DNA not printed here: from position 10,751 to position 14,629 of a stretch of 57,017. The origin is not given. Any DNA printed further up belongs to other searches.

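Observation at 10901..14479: Cytoplasmic cyclase-STAND NTPase fused to a complete family-5 periplasmic-type solute-binding domain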

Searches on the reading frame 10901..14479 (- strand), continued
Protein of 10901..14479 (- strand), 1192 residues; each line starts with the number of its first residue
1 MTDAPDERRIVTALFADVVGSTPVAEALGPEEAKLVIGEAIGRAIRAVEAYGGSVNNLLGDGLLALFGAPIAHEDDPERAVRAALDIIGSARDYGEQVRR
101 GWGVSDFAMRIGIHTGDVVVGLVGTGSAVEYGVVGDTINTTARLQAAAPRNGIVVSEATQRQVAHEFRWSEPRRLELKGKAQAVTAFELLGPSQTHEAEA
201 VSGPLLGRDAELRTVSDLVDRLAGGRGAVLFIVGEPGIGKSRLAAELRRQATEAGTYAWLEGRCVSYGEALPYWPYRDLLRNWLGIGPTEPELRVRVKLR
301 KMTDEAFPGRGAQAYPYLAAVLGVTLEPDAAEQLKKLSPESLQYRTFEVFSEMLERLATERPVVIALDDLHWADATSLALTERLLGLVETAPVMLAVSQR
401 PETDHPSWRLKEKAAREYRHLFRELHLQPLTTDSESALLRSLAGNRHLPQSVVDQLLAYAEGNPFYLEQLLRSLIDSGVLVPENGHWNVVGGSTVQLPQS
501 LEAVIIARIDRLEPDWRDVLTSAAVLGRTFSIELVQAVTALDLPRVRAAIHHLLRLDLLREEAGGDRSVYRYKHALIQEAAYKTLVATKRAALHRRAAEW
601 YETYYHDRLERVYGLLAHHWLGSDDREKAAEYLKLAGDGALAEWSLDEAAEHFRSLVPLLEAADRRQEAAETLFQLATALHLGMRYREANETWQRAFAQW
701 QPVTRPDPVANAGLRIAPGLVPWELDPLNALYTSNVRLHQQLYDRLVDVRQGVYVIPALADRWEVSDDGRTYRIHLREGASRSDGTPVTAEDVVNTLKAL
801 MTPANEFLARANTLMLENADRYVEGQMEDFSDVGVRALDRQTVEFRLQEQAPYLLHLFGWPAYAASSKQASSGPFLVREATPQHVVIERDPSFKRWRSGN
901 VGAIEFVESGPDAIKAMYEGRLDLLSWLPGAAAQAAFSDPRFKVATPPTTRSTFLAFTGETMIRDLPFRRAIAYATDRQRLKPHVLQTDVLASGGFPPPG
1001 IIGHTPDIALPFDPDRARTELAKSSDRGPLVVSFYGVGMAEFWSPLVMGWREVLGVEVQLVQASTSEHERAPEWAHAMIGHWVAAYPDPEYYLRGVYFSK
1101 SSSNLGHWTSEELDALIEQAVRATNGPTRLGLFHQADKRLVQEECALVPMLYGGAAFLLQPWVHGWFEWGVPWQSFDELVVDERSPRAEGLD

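Call 82: search_protein_families(library=pfam, proteins=[L022:5779-9027:+, L027:5698-9018:+, L044:5854-9111:+, L071:5995-9207:+, L012:5824-9399:+, L007:6001-9627:+, L018:5863-9198:+], max_evalue=0.0001)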
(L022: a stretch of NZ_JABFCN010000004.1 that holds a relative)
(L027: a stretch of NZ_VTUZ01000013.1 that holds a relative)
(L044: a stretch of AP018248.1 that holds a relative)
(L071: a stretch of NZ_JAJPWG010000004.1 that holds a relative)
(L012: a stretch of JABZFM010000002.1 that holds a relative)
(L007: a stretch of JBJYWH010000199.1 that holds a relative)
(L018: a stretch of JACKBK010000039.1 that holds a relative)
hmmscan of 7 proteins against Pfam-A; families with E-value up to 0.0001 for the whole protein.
L022:5779-9027:+ (1082 aa): 9 families
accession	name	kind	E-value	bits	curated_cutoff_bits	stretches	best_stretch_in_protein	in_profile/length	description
PF00211.25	Guanylate_cyc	-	1.9e-25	90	21.9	1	78-254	8-179/183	Adenylate and Guanylate cyclase catalytic domain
PF13424.12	TPR_12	-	1.8e-21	76.5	30.1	2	972-1027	20-77/77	Tetratricopeptide repeat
PF13191.12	AAA_16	-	2.1e-20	74.3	32.6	1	279-469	3-166/167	AAA ATPase domain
PF07719.23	TPR_2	-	1.5e-12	47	27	0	999-1026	5-32/34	Tetratricopeptide repeat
PF17874.7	TPR_MalT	-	4.9e-10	39.6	45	1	949-1068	36-155/336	MalT-like TPR region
PF12773.13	DZR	-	5.5e-09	36.5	27.3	1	6-49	1-45/45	Double zinc ribbon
PF00515.34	TPR_1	-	7e-08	32.4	27.8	0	1001-1025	7-31/34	Tetratricopeptide repeat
PF13240.11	Zn_Ribbon_1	-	2e-06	27.8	25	0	31-52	2-23/23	zinc-ribbon domain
PF13181.12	TPR_8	-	4.6e-05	23.7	25.7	0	1001-1026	7-32/34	Tetratricopeptide repeat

L027:5698-9018:+ (1106 aa): 11 families
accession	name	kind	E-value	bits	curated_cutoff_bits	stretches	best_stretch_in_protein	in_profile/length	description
PF13191.12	AAA_16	-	3.2e-22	80.2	32.6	1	301-488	2-167/167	AAA ATPase domain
PF13424.12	TPR_12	-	1.3e-20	73.8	30.1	2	967-1039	3-77/77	Tetratricopeptide repeat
PF00211.25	Guanylate_cyc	-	3.3e-20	72.9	21.9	1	105-274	8-176/183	Adenylate and Guanylate cyclase catalytic domain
PF00536.37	SAM_1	-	4.3e-15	56.3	23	1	24-81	5-63/64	SAM domain (Sterile alpha motif)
PF07647.24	SAM_2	-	1.5e-14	54.3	20.5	1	24-81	6-65/66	SAM domain (Sterile alpha motif)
PF07719.23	TPR_2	-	3.9e-11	42.6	27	0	970-996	4-30/34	Tetratricopeptide repeat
PF13374.12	TPR_10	-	2.3e-08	34.3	27.5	0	970-995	5-30/42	Tetratricopeptide repeat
PF00515.34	TPR_1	-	1.8e-07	31.1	27.8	0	972-995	6-29/34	Tetratricopeptide repeat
PF17874.7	TPR_MalT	-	4.5e-06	26.6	45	1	806-965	45-199/336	MalT-like TPR region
PF13401.12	AAA_22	-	4.8e-06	27.4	27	1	323-489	5-122/130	AAA domain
PF24883.2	NPHP3_N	-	4.5e-05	24.1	24.8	0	314-366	14-65/164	Nephrocystin 3, N-terminal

L044:5854-9111:+ (1085 aa): 8 families
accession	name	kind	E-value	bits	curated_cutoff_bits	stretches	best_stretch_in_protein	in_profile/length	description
PF13191.12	AAA_16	-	1.5e-23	84.6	32.6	1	252-438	2-166/167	AAA ATPase domain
PF00211.25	Guanylate_cyc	-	1.3e-22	80.7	21.9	1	51-230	6-179/183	Adenylate and Guanylate cyclase catalytic domain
PF13424.12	TPR_12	-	1.3e-07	32.1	30.1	0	754-812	16-76/77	Tetratricopeptide repeat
PF13374.12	TPR_10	-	2e-07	31.2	27.5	0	787-812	8-33/42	Tetratricopeptide repeat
PF13401.12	AAA_22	-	5.6e-06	27.1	27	0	274-424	5-104/130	AAA domain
PF10923.14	BrxC_BrxD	-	1.6e-05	24.5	22.2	0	252-312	27-87/414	BREX system ATP-binding protein BrxC/D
PF00834.25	Ribul_P_3_epim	-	6.5e-05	22.9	21.1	0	622-699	65-145/198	Ribulose-phosphate 3 epimerase family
PF12773.13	DZR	-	9.4e-05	22.9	27.3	0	3-25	1-23/45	Double zinc ribbon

L071:5995-9207:+ (1070 aa): 3 families
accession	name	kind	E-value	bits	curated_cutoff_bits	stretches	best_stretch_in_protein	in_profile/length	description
PF13191.12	AAA_16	-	2e-19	71.1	32.6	1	197-379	2-167/167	AAA ATPase domain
PF00211.25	Guanylate_cyc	-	7.9e-18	65.1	21.9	1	4-168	5-172/183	Adenylate and Guanylate cyclase catalytic domain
PF13401.12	AAA_22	-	7.9e-07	29.9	27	1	220-381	5-123/130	AAA domain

L012:5824-9399:+ (1191 aa): 3 families
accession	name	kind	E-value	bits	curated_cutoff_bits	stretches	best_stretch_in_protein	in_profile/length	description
PF00211.25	Guanylate_cyc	-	4.9e-33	114.7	21.9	1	61-233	6-174/183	Adenylate and Guanylate cyclase catalytic domain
PF13191.12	AAA_16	-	1.6e-21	78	32.6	1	261-451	2-167/167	AAA ATPase domain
PF13424.12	TPR_12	-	4.5e-06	27.2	30.1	0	728-766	2-41/77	Tetratricopeptide repeat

L007:6001-9627:+ (1208 aa): 3 families
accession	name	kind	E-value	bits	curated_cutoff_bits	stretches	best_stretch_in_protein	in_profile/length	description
PF00496.27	SBP_bac_5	-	1.5e-48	166.2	32.4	1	763-1124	2-360/368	Bacterial extracellular solute-binding proteins, family 5 Middle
PF13191.12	AAA_16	-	8.1e-25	88.7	32.6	1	193-397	1-167/167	AAA ATPase domain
PF00211.25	Guanylate_cyc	-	1.7e-22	80.4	21.9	1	1-167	12-175/183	Adenylate and Guanylate cyclase catalytic domain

L018:5863-9198:+ (1111 aa): 4 families
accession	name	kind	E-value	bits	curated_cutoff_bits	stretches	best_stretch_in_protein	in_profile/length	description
PF00496.27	SBP_bac_5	-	4.1e-50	171.4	32.4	1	814-1074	2-227/368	Bacterial extracellular solute-binding proteins, family 5 Middle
PF13191.12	AAA_16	-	5.8e-26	92.4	32.6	1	246-452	1-167/167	AAA ATPase domain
PF00211.25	Guanylate_cyc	-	4.6e-23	82.2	21.9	1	47-220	4-175/183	Adenylate and Guanylate cyclase catalytic domain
PF13424.12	TPR_12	-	4.5e-06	27.2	30.1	1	705-755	19-71/77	Tetratricopeptide repeat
